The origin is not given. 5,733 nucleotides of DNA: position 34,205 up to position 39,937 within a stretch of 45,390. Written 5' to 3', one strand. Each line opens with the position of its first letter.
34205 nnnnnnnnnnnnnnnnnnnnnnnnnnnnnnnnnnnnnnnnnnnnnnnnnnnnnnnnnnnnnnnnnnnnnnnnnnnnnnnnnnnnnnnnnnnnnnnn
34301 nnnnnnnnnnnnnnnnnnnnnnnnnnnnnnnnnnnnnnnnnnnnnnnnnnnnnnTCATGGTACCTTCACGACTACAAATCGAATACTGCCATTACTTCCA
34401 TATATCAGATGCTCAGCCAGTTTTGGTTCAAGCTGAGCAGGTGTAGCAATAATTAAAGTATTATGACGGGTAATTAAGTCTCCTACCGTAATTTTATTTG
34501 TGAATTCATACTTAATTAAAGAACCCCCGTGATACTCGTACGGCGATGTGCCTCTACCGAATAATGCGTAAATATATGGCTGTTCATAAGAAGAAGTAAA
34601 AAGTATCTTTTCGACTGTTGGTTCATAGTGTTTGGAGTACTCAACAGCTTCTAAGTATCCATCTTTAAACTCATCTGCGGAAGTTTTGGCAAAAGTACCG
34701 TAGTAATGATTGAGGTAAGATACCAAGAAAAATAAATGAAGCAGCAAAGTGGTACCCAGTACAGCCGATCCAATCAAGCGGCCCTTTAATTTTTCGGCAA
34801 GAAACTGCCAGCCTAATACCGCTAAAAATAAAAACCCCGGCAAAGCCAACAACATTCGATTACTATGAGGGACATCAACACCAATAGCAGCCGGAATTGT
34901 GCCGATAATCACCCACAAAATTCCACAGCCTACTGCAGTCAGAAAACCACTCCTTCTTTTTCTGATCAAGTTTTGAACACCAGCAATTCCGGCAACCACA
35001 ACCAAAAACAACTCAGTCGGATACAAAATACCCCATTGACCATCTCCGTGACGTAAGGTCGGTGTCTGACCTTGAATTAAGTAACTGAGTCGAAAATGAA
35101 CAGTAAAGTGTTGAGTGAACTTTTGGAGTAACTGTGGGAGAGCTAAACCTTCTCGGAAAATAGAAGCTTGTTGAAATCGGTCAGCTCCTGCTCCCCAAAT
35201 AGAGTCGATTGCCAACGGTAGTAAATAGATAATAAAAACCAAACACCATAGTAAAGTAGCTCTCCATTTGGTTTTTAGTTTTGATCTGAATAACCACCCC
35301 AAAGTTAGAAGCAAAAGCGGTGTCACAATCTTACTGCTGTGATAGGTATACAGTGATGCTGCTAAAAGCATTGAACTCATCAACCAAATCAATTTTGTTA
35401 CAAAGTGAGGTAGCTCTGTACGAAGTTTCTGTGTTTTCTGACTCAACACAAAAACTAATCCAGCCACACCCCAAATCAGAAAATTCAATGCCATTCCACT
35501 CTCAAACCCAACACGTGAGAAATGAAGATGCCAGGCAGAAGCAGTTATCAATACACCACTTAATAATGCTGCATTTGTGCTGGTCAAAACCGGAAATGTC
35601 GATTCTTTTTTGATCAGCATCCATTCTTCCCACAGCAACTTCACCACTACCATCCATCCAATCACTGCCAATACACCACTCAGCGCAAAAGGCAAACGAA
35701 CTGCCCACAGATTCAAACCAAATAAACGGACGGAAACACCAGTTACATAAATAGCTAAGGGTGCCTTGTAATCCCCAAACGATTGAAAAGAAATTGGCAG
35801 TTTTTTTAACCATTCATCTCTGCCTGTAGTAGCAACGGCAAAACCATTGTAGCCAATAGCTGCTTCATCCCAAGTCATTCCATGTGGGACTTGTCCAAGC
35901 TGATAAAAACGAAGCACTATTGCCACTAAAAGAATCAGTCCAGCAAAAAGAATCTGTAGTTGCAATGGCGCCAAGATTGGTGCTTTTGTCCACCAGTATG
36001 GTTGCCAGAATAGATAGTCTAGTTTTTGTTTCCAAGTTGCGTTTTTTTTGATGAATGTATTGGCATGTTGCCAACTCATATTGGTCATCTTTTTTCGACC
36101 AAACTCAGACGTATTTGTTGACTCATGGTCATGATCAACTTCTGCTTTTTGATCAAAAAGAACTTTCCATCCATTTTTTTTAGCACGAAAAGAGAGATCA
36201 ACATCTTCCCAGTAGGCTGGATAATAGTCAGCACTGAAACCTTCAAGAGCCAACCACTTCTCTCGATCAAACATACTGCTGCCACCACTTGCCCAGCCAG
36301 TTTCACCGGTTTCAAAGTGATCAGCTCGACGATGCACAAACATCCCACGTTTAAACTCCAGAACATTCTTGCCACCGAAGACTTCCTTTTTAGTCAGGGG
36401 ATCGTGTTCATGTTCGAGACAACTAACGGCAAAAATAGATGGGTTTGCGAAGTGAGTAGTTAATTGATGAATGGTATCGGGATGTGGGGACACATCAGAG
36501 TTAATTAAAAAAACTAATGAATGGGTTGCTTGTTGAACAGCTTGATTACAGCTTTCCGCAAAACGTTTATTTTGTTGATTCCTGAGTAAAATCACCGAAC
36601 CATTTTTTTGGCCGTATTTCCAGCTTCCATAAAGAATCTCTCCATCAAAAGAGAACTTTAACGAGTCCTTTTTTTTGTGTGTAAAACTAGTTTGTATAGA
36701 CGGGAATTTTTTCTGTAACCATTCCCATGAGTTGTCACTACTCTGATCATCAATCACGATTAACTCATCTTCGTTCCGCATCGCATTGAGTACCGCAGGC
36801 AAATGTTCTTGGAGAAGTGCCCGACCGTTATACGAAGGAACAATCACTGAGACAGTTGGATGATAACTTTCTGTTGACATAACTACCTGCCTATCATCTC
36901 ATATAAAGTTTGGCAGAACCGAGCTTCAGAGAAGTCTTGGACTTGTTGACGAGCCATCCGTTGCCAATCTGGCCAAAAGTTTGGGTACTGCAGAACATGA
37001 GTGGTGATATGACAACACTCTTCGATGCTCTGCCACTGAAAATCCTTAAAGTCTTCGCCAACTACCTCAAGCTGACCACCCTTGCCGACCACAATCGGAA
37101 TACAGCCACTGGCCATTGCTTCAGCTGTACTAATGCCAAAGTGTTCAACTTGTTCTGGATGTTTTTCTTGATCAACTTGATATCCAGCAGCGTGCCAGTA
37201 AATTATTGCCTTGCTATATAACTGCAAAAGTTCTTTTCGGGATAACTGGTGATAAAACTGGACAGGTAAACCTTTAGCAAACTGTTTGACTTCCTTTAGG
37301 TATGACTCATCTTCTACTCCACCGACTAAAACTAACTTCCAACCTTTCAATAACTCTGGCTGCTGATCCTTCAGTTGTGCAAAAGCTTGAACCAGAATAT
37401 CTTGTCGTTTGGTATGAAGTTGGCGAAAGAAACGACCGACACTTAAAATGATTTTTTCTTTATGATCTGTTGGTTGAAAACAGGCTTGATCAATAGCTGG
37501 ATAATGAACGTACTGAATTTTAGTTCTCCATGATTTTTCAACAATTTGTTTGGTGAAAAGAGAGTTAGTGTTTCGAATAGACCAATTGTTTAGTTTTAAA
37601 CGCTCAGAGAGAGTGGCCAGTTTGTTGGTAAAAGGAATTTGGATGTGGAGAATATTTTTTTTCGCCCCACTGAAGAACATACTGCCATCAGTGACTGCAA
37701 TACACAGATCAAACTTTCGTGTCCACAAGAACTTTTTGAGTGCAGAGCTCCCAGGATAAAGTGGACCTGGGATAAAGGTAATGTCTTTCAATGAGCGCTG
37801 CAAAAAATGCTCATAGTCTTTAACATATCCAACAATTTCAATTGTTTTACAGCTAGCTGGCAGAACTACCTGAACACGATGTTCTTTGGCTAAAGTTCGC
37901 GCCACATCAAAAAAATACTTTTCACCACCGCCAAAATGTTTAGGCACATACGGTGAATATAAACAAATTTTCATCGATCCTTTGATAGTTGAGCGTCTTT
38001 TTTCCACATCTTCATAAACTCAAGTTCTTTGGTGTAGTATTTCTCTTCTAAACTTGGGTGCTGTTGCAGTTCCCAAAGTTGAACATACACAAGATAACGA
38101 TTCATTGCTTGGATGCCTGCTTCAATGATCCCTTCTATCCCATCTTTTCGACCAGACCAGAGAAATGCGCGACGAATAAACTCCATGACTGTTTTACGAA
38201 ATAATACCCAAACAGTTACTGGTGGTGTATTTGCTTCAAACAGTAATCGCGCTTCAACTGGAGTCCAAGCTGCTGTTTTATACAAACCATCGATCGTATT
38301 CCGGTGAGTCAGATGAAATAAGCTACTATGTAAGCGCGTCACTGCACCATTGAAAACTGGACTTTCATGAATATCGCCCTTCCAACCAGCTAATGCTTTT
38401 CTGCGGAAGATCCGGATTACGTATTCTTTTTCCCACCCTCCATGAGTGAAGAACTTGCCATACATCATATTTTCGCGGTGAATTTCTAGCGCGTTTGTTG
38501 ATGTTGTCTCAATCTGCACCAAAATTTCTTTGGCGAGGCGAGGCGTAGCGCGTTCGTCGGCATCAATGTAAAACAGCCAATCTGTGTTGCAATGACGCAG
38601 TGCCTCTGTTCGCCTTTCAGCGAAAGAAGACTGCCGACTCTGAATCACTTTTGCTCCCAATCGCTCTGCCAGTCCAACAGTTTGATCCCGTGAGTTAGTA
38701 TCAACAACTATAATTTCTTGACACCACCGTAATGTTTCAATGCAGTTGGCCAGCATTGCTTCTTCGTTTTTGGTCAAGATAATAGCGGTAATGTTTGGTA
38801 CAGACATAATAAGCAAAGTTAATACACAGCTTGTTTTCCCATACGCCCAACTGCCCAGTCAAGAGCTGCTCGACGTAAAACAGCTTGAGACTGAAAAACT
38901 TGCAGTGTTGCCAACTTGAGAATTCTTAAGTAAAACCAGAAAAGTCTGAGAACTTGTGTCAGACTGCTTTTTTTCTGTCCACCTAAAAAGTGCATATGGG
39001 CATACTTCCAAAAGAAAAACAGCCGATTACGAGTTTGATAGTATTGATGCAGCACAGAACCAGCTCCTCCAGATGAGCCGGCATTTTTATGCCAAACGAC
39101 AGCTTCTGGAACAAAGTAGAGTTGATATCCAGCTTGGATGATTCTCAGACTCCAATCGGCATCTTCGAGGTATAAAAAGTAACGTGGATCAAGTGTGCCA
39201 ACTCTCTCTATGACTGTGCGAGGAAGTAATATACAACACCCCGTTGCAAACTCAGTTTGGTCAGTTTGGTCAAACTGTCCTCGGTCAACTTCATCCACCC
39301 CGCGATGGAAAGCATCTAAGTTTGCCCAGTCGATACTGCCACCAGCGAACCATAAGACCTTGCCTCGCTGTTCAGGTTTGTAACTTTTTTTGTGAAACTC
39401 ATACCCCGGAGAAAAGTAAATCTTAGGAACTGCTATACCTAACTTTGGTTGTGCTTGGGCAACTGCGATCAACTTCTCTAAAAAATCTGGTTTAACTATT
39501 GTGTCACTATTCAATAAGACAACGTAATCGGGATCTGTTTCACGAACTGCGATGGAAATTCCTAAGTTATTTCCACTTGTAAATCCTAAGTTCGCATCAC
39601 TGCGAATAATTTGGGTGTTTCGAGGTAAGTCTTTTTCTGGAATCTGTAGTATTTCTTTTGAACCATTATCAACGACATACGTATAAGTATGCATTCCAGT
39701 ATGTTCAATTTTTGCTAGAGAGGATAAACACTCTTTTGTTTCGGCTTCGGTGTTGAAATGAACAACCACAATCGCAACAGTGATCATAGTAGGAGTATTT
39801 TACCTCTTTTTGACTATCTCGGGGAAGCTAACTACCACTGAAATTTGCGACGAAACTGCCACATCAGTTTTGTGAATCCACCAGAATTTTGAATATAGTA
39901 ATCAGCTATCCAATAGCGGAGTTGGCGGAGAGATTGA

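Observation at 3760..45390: A 42-kb glycosylation island with about 11 GT-C-fold membrane enzymes from at least 5 families, plus lipid-donor, nucleotide-sugar and three export routes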

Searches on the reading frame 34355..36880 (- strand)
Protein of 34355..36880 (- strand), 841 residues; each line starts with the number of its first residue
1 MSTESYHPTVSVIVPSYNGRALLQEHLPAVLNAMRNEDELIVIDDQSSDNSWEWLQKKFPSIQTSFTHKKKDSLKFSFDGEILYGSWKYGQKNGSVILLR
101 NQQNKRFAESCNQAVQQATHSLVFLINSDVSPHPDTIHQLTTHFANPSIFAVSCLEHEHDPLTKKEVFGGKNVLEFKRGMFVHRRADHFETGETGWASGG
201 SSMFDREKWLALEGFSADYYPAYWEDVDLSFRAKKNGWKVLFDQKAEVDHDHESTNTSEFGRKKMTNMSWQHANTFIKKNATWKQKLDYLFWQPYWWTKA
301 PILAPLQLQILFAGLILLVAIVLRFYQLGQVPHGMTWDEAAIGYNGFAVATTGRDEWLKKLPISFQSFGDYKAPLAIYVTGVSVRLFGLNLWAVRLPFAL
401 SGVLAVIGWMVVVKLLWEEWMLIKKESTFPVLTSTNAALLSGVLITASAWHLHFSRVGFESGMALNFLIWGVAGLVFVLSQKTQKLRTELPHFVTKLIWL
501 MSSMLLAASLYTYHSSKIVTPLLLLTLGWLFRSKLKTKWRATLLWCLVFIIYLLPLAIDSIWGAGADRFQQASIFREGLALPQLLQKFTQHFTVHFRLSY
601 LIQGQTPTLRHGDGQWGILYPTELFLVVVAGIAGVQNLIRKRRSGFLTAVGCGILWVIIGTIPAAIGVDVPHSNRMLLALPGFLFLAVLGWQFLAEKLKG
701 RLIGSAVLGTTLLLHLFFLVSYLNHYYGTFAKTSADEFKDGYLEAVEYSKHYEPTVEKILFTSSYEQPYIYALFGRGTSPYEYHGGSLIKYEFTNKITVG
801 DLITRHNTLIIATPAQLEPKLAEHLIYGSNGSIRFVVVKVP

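Call 6: search_protein_families(library=pfam, proteins=[window:34355-36880:-], max_evalue=0.01)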
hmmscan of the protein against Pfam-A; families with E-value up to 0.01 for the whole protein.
window:34355-36880:- (841 aa): 5 families
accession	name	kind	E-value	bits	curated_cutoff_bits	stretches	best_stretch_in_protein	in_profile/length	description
PF00535.33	Glycos_transf_2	-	6.5e-18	65.7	23.3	2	11-59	1-49/168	Glycosyl transferase family 2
PF13641.12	Glyco_tranf_2_3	-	3e-14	54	27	1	100-257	64-218/230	Glycosyltransferase like family 2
PF13632.12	Glyco_trans_2_3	-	2.7e-05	24.5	27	1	123-316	2-178/198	Glycosyl transferase family group 2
PF02361.21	CbiQ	-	0.0015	18.7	25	1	494-581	11-98/216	Cobalt transport protein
PF13506.12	Glyco_transf_21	-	0.0023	17.9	21.7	1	111-250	22-154/174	Glycosyl transferase family 21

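Call 10: search_protein_families(library=ncbifam, proteins=[window:34355-36880:-], max_evalue=1)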
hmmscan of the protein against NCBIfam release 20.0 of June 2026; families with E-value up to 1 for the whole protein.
window:34355-36880:- (841 aa): 19 families
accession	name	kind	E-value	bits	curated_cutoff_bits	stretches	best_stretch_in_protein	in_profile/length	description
TIGR03965.1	mycofact_glyco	equivalog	3.1e-16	59.3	280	2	94-263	129-293/467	mycofactocin biosynthesis glycosyltransferase MftF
TIGR03937.1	PgaC_IcaA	equivalog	2.8e-12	46.3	422.3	2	6-57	43-94/407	poly-beta-1,6-N-acetyl-D-glucosamine synthase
NF041875.1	EPS_EpsD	equivalog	3.9e-12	46.2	370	2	99-262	59-218/325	exopolysaccharide biosynthesis glycosyltransferase EpsD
TIGR04283.1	glyco_like_mftF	equivalog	5.4e-08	32.7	182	1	10-57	1-48/221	TIGR04283 family arsenosugar biosynthesis glycosyltransferase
NF053739.1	GlytfEpsEBac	equivalog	1.2e-07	31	450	1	8-55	1-48/265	glycosyltransferase EpsE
NF047683.1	TeichurnBiosyTuaG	equivalog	9.3e-07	28.7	400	1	6-57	4-55/252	teichuronic acid biosynthesis protein TuaG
NF007482.0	PRK10073.1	equivalog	6.2e-06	25.4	423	1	6-57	4-55/334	glycosyltransferase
TIGR03111.1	glyc2_xrt_Gpos1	hypoth_equivalog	1.6e-05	23.9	363.95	1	5-70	46-116/439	TIGR03111 family XrtG-associated glycosyltransferase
NF050050.1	ProtGlycPglI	equivalog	0.00016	21.1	500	1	8-56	2-50/306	GalNAc(5)-diNAcBac-PP-undecaprenol beta-1,3-glucosyltransferase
NF038299.1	EPS_HpsN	equivalog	0.00039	19.5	425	1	8-49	1-42/317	hormogonium polysaccharide biosynthesis glycosyltransferase HpsN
NF038302.1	EPS_HpsE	equivalog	0.0017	17.4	300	1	10-57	3-53/307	hormogonium polysaccharide biosynthesis glycosyltransferase HpsE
TIGR03472.1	HpnI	equivalog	0.01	14.7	310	1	114-157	121-164/373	bacteriohopanetetrol glucosamine biosynthesis glycosyltransferase HpnI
TIGR04242.1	nodulat_NodC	equivalog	0.017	14.1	550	0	95-152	109-164/395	chitooligosaccharide synthase NodC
NF041394.1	GtaseAglG_Halo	equivalog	0.019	14.3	440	1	89-250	53-215/304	glucosyl-dolichyl phosphate glucuronosyltransferase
NF007986.1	PRK10714.1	equivalog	0.019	14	529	1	9-57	7-58/316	undecaprenyl-phosphate 4-deoxy-4-formamido-L-arabinose transferase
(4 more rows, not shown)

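Call 50: find_related_loci(query=window:34355-36880:-, collection=metagenome_contigs, flank=10000)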
Query window:34355-36880:- (841 aa) in metagenome_contigs; peptide patterns used: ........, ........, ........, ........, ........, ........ (x = any residue, [..] = any of these).
78 stretches matched a pattern; 2 encode a relative of the query (tblastn E <= 1e-3); 2 distinct loci.
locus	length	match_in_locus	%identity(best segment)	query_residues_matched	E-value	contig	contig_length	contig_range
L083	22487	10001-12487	59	10-841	0e+0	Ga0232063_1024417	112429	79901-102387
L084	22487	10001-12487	59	10-841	0e+0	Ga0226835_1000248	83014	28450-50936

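Call 77: list_cluster_members(proteins=[window:34355-36880:-, window:31358-32713:+, window:19288-21237:+, window:40790-42574:+, window:24318-26024:-, window:23077-24312:-, window:6088-7614:-, window:27895-29547:-, window:29544-31331:-, window:32613-34358:-])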
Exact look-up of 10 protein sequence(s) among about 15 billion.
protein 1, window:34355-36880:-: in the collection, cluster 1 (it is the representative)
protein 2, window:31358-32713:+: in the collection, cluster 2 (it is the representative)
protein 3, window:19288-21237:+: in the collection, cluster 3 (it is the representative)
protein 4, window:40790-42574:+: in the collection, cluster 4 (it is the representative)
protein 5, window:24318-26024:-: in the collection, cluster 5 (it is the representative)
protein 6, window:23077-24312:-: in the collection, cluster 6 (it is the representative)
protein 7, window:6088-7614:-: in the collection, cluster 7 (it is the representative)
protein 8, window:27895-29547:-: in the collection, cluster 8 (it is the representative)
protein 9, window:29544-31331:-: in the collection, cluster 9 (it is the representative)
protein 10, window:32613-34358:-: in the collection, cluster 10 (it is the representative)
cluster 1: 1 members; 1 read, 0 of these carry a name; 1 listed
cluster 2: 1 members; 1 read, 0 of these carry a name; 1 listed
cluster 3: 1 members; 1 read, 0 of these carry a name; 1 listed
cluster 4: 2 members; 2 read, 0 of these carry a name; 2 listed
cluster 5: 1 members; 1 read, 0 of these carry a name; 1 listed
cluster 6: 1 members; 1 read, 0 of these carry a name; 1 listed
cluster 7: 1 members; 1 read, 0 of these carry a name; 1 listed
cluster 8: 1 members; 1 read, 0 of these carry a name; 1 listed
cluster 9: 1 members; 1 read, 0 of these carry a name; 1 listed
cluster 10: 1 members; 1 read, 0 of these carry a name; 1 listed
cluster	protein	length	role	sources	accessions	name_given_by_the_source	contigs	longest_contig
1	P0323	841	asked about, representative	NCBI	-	-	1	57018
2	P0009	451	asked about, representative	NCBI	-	-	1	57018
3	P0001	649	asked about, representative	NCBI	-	-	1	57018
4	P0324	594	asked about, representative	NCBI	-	-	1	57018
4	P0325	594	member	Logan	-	-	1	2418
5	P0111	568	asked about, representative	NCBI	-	-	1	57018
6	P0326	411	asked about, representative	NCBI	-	-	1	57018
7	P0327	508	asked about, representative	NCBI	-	-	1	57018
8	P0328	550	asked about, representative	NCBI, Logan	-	-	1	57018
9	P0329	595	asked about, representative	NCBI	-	-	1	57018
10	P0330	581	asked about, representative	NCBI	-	-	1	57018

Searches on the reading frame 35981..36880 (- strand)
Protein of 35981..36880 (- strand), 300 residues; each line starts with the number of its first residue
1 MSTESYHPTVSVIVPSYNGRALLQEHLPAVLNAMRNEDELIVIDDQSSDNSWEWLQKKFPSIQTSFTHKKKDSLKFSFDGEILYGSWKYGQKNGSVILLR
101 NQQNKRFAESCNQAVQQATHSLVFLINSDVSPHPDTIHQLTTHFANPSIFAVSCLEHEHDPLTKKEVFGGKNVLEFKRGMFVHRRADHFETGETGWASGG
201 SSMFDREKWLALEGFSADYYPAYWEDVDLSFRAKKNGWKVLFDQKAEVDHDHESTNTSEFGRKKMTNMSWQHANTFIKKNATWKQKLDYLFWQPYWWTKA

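Call 63: search_solved_structures(query=window:35981-36880:-, max_evalue=0.001)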
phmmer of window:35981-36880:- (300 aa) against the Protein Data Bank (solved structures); distinct sequences matched with E-value up to 0.001: 6.
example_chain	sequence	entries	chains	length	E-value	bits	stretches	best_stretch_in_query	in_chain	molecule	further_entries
6yv7_B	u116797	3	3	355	2.5e-07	33.2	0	5-51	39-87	Glycosyl transferase, family 2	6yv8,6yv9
6yv7_A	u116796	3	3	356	2.5e-07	33.2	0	5-51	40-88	Glycosyl transferase, family 2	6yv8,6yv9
5mlz_A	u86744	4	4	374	2.9e-05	26.4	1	9-59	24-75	Dolichol monophosphate mannose synthase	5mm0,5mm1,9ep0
2z87_A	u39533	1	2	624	0.00043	22.6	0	7-61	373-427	Chondroitin synthase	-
2z86_A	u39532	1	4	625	0.00043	22.6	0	7-61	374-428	Chondroitin synthase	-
3bcv_A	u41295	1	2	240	0.00082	21.7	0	7-74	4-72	Putative glycosyltransferase protein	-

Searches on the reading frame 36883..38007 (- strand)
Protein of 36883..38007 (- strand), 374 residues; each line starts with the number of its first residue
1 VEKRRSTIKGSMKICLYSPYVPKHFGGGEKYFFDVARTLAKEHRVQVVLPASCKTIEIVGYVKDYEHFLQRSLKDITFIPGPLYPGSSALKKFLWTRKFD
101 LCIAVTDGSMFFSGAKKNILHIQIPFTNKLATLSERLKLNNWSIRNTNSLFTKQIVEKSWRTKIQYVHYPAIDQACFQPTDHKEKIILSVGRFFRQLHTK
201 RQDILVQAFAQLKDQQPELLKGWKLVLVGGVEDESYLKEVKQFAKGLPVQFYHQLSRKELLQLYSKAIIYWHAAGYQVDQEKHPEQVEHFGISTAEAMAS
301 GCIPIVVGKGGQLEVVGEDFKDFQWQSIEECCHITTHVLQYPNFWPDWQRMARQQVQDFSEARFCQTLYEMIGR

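Call 6: search_protein_families(library=pfam, proteins=[window:36883-38007:-], max_evalue=0.01)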
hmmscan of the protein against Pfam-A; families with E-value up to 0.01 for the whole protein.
window:36883-38007:- (374 aa): 3 families
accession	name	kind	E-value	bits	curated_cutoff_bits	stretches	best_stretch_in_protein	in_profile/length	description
PF00534.26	Glycos_transf_1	-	1.2e-21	77.5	26.4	1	180-320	11-135/172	Glycosyl transferases group 1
PF13692.12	Glyco_trans_1_4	-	4e-12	47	27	1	185-318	2-119/142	Glycosyl transferases group 1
PF13439.12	Glyco_transf_4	-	0.00077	20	28.5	1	25-128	1-103/170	Glycosyltransferase Family 4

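Call 76: search_protein_families(library=ncbifam, proteins=[window:36883-38007:-], max_evalue=0.000001)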
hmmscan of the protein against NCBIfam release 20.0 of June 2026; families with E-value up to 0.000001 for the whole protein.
window:36883-38007:- (374 aa): 0 families

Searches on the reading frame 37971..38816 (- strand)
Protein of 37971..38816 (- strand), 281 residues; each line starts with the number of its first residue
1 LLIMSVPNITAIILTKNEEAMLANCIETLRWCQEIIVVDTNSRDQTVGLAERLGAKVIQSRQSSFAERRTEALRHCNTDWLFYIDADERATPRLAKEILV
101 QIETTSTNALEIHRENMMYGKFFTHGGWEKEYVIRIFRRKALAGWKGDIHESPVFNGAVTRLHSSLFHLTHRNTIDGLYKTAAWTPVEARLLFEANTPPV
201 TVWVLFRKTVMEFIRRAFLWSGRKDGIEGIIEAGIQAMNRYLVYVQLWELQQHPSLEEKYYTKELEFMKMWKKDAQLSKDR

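Call 6: search_protein_families(library=pfam, proteins=[window:37971-38816:-], max_evalue=0.01)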
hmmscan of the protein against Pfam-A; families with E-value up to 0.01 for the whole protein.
window:37971-38816:- (281 aa): 2 families
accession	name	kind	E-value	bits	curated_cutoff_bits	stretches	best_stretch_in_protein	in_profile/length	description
PF00535.33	Glycos_transf_2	-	1.1e-15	58.4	23.3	1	11-127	2-130/168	Glycosyl transferase family 2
PF13704.12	Glyco_tranf_2_4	-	5.5e-07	30.4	27.5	1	16-88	1-82/98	Glycosyl transferase family 2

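Call 76: search_protein_families(library=ncbifam, proteins=[window:37971-38816:-], max_evalue=0.000001)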
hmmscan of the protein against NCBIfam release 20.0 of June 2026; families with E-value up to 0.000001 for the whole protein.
window:37971-38816:- (281 aa): 4 families
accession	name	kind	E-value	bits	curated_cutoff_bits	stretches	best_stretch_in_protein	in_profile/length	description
TIGR04283.1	glyco_like_mftF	equivalog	1.3e-11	44.5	182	1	10-108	2-103/221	TIGR04283 family arsenosugar biosynthesis glycosyltransferase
TIGR04182.1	glyco_TIGR04182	equivalog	4.9e-10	39.3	325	1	9-104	2-99/293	S-layer glycoprotein N-glycosyltransferase AglJ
TIGR04195.1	S_glycosyl_SunS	equivalog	4.5e-09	35.6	350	1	6-96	56-150/421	SunS family peptide S-glycosyltransferase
NF010496.0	PRK13915.1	equivalog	8.1e-07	28.4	262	0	9-87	33-126/307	glucosyl-3-phosphoglycerate synthase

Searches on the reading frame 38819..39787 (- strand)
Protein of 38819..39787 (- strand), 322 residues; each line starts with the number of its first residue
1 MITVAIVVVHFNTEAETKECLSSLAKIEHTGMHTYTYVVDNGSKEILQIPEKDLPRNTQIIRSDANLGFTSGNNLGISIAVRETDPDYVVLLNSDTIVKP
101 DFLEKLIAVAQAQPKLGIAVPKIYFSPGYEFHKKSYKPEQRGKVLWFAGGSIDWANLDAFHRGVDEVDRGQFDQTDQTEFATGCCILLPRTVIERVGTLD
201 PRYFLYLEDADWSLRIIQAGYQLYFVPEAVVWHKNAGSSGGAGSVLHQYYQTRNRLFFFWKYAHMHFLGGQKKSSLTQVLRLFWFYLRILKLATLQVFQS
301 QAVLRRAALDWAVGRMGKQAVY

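Call 6: search_protein_families(library=pfam, proteins=[window:38819-39787:-], max_evalue=0.01)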
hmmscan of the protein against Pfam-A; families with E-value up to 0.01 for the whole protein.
window:38819-39787:- (322 aa): 4 families
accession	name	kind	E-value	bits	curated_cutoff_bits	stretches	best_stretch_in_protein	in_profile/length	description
PF13641.12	Glyco_tranf_2_3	-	1.3e-20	74.9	27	1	4-237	3-215/230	Glycosyltransferase like family 2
PF00535.33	Glycos_transf_2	-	1.5e-15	58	23.3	1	6-195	2-166/168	Glycosyl transferase family 2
PF13632.12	Glyco_trans_2_3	-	7.3e-11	42.7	27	1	173-288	64-169/198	Glycosyl transferase family group 2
PF13506.12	Glyco_transf_21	-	0.00016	21.6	21.7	0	175-234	96-155/174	Glycosyl transferase family 21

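Call 76: search_protein_families(library=ncbifam, proteins=[window:38819-39787:-], max_evalue=0.000001)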
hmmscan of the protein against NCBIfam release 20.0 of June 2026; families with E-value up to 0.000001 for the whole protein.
window:38819-39787:- (322 aa): 5 families
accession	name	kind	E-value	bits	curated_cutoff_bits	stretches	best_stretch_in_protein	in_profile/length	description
TIGR01556.1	rhamnosyltran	subfamily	1e-13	51.2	200.55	1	177-236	144-203/281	rhamnosyltransferase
TIGR03965.1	mycofact_glyco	equivalog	4.7e-13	48.8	280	1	3-123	75-191/467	mycofactocin biosynthesis glycosyltransferase MftF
NF041875.1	EPS_EpsD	equivalog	1.6e-11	44.2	370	0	159-236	135-209/325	exopolysaccharide biosynthesis glycosyltransferase EpsD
TIGR04242.1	nodulat_NodC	equivalog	1.5e-08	34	550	1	3-120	49-165/395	chitooligosaccharide synthase NodC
NF038299.1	EPS_HpsN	equivalog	3.7e-07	29.4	425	0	79-284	75-264/317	hormogonium polysaccharide biosynthesis glycosyltransferase HpsN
